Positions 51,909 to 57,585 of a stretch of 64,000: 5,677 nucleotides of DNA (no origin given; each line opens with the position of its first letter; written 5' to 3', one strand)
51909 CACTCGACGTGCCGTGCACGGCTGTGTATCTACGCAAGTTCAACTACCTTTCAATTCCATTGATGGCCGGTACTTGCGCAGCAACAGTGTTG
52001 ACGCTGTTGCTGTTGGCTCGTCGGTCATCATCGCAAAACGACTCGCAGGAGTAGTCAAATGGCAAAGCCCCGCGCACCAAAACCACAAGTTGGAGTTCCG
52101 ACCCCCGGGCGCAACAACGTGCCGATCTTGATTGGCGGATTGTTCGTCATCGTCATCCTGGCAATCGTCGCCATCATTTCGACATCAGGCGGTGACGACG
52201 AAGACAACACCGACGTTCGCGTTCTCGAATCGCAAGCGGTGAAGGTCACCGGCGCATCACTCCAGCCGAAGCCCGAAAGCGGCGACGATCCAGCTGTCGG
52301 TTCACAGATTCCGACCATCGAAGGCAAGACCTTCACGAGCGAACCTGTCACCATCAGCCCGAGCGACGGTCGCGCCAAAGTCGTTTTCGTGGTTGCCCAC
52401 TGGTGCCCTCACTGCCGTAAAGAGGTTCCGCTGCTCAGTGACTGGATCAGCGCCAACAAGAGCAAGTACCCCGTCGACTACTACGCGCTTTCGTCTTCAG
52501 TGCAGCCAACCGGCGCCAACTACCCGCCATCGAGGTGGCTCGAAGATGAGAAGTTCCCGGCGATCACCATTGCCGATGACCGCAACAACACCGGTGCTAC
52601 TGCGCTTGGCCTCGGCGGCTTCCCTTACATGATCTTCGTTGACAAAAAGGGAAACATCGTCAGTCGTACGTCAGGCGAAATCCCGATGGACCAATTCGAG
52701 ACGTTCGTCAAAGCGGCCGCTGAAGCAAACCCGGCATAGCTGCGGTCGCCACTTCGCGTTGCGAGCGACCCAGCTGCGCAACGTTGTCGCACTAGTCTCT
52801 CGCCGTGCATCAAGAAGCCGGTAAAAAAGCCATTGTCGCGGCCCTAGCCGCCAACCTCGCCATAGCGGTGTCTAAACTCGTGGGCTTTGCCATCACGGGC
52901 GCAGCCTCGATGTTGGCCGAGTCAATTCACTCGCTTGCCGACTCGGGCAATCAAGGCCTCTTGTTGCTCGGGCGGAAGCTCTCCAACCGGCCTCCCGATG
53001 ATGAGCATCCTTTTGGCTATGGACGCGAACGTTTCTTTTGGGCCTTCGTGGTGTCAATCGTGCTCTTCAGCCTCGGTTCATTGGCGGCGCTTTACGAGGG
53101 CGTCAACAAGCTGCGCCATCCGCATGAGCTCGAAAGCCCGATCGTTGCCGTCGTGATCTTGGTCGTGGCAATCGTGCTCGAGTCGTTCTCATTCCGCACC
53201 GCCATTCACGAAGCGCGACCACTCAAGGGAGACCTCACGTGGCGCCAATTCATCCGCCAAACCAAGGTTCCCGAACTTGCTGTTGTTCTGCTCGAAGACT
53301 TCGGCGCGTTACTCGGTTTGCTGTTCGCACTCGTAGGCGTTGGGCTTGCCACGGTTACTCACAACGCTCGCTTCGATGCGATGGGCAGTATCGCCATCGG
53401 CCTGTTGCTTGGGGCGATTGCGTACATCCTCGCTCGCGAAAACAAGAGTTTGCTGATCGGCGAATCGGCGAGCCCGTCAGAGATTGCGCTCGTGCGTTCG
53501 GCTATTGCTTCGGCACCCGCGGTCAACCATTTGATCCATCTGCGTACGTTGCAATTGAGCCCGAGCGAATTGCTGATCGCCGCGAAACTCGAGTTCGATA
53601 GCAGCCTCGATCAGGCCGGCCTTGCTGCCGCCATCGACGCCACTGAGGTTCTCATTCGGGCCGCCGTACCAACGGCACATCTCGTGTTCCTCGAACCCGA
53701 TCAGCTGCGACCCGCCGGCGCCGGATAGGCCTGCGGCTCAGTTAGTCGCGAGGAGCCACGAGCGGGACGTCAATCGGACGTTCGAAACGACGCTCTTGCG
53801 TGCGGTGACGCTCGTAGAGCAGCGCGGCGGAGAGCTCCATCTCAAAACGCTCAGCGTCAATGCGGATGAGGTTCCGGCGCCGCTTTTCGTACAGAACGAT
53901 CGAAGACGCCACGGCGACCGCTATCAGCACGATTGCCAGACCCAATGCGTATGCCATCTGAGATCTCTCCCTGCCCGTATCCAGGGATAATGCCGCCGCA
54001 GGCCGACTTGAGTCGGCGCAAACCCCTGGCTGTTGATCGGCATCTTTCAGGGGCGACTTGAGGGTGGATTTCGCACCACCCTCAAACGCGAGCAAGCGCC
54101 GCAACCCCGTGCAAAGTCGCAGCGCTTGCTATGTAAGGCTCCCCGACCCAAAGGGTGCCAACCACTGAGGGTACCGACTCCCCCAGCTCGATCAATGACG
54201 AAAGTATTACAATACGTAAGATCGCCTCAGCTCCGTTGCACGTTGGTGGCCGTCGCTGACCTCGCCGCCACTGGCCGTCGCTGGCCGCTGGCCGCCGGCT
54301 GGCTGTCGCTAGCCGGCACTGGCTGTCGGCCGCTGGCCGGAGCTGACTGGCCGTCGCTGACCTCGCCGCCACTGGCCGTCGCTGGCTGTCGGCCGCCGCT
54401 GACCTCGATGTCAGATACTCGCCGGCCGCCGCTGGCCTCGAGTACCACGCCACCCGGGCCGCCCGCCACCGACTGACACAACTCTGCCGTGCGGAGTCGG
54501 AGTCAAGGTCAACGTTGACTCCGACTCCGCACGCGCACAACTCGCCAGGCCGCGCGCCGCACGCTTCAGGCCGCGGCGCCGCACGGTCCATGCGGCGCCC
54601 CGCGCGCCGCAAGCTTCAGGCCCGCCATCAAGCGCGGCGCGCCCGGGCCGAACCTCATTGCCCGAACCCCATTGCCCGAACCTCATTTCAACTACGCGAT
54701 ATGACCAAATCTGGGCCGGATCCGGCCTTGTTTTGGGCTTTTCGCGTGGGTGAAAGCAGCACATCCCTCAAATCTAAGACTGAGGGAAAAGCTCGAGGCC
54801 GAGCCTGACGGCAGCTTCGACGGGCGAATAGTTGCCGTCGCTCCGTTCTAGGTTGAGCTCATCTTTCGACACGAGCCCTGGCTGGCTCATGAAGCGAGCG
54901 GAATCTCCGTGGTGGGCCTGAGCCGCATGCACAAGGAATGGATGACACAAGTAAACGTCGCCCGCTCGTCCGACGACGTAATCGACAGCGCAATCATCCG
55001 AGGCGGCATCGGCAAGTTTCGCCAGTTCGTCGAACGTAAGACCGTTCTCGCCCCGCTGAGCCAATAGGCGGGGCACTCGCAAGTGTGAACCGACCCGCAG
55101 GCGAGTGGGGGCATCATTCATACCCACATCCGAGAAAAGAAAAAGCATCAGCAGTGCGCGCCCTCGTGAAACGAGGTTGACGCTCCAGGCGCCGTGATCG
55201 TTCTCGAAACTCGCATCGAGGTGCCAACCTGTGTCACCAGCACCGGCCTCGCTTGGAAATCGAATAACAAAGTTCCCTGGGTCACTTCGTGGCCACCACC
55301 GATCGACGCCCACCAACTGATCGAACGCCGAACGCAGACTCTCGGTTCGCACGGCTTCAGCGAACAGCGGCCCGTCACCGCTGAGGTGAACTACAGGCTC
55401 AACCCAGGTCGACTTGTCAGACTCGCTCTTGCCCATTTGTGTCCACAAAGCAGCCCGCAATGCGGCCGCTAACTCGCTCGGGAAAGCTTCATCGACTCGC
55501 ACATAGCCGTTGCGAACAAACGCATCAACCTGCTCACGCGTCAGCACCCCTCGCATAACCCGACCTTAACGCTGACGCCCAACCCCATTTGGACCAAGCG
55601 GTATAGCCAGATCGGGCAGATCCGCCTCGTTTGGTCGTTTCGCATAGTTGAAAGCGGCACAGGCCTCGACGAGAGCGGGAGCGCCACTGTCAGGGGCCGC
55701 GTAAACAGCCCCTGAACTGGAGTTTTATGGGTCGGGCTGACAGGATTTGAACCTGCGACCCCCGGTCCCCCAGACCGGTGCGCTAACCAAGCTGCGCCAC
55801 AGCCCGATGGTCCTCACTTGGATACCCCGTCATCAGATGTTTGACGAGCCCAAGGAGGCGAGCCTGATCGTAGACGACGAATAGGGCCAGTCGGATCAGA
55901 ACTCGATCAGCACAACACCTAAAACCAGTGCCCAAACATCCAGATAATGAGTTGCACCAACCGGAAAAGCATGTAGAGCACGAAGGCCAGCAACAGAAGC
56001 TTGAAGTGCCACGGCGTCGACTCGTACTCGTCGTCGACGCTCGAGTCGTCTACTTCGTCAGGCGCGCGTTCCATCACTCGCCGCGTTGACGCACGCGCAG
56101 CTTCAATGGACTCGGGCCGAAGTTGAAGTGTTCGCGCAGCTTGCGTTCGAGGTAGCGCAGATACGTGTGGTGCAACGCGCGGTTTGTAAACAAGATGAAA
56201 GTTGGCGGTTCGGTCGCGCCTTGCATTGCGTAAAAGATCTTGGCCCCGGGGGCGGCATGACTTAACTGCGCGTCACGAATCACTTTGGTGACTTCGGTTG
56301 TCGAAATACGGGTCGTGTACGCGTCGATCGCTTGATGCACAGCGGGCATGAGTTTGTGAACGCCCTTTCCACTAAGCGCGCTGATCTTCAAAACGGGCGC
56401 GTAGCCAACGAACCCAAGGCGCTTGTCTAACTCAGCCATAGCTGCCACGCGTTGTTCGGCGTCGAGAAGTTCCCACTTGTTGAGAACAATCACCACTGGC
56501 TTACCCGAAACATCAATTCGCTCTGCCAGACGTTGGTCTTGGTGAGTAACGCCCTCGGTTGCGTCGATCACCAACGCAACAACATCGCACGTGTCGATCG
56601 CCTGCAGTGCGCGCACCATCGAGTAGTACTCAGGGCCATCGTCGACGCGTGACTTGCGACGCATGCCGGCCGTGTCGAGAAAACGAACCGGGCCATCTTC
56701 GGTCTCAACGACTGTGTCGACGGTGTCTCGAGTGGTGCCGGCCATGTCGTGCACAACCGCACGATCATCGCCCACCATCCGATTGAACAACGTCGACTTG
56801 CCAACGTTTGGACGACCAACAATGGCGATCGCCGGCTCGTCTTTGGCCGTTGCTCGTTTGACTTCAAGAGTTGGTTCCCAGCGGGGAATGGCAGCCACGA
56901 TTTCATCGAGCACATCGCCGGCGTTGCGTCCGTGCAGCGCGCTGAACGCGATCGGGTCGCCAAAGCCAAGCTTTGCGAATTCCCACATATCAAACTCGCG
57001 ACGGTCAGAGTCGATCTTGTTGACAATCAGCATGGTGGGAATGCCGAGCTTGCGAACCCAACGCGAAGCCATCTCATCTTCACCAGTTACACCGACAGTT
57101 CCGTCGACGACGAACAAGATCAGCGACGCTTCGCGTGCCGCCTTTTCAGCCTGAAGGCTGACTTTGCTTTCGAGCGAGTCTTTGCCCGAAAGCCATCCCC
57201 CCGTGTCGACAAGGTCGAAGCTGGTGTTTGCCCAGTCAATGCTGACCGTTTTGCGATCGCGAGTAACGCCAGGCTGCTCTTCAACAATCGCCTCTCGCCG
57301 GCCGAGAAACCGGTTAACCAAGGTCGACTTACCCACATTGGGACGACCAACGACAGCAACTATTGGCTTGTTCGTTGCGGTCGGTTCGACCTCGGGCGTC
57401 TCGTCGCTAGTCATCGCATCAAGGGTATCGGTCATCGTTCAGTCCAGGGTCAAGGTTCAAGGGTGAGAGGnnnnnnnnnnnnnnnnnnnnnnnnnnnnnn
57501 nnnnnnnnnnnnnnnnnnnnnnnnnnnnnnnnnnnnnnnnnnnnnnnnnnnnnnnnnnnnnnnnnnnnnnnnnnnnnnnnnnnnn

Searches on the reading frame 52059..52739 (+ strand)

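Call 62: search_protein_families(library=pfam, proteins=[window:52059-52739:+], max_evalue=0.00001)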
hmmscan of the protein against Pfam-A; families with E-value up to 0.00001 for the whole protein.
window:52059-52739:+ (226 aa): 3 families
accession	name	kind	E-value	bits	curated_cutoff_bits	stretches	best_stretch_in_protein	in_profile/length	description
PF08534.16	Redoxin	-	1.7e-11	44.5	26.6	1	80-209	2-137/148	Redoxin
PF00578.27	AhpC-TSA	-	5.9e-09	36.4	26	1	80-201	1-122/124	AhpC/TSA family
PF13098.12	Thioredoxin_2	-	2.3e-07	31.6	27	1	103-215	4-102/104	Thioredoxin-like domain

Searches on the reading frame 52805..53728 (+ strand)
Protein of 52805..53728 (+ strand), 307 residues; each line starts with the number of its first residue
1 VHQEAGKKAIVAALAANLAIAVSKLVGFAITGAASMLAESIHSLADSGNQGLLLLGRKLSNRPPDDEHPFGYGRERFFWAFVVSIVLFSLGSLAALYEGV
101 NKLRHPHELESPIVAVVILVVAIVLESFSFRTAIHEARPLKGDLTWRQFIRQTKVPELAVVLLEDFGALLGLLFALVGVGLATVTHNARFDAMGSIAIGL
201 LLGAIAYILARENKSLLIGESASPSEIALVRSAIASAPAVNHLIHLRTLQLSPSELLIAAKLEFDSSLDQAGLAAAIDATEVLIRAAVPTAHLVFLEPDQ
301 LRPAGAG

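Call 62: search_protein_families(library=pfam, proteins=[window:52805-53728:+], max_evalue=0.00001)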
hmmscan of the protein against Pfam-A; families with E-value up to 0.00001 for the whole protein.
window:52805-53728:+ (307 aa): 1 family
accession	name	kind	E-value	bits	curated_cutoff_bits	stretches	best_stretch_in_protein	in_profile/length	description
PF01545.26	Cation_efflux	-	7.9e-41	140.4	26.6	1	11-217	2-197/198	Cation efflux family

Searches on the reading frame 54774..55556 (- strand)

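Call 62: search_protein_families(library=pfam, proteins=[window:54774-55556:-], max_evalue=0.00001)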
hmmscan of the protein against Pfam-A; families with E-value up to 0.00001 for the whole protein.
window:54774-55556:- (260 aa): 1 family
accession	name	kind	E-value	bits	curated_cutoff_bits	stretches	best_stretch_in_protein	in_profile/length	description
PF05721.19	PhyH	-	1.7e-11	45.3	22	1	13-222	1-212/213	Phytanoyl-CoA dioxygenase (PhyH)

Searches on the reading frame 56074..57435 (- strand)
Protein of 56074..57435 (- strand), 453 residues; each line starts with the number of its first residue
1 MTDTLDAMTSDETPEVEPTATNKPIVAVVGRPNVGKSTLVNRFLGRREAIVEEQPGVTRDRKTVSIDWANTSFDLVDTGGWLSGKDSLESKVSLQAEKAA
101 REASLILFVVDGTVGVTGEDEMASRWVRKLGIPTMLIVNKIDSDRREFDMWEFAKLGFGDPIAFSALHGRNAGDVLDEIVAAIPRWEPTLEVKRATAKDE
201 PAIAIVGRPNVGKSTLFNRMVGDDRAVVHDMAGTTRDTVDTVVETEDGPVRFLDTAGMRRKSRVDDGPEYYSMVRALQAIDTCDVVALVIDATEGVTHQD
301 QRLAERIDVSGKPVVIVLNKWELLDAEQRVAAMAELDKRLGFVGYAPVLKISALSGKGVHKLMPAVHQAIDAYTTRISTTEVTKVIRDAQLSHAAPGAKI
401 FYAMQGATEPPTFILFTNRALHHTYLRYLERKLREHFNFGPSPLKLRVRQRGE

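Call 62: search_protein_families(library=pfam, proteins=[window:56074-57435:-], max_evalue=0.00001)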
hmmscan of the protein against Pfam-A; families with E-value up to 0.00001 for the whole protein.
window:56074-57435:- (453 aa): 16 families
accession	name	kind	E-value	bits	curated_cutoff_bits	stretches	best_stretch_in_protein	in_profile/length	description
PF01926.29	MMR_HSR1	-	5.2e-58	194.5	21.9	2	203-320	2-113/113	50S ribosome-binding GTPase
PF02421.24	FeoB_N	-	2.9e-28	98.8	27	2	203-365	3-155/156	Ferrous iron transport protein B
PF00009.33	GTP_EFTU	-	4.4e-25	88.8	26.5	2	202-370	5-186/188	Elongation factor Tu GTP binding domain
PF14714.11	KH_dom-like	-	6.1e-20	71.7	27.3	1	376-449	1-81/81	KH-domain-like of EngA bacterial GTPase enzymes, C-terminal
PF00350.29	Dynamin_N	-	4.5e-15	56.5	27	0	26-53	1-28/168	Dynamin family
PF03193.22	RsgA_GTPase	-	1.8e-12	47.9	30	0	306-369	48-107/174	RsgA GTPase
PF04548.22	AIG1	-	1.1e-10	41.6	27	0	27-128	4-108/212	AIG1 family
PF00071.28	Ras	-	2.3e-09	37.5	21.6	0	26-145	2-118/162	Ras family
PF08477.19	Roc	-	3.3e-09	37.5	27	0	26-142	2-119/119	Ras of Complex, Roc, domain of DAPkinase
PF09439.16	SRPRB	-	5e-08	33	25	0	22-115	2-85/178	Signal recognition particle receptor beta subunit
PF05621.17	TniB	-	2e-07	31.1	22.4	0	17-52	29-64/189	Bacterial TniB protein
PF10662.15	PduV-EutP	-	1.6e-06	28.4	21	0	269-364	52-139/143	Ethanolamine utilisation - propanediol utilisation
PF00025.27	Arf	-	1.6e-06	28.1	22.3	0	198-368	12-172/174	ADP-ribosylation factor family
PF02492.25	cobW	-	2.5e-06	27.6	20.7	0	277-338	109-170/180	CobW/HypB/UreG, nucleotide-binding domain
PF03308.22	MeaB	-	4.5e-06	26.3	23.1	0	328-375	193-240/273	Methylmalonyl Co-A mutase-associated GTPase MeaB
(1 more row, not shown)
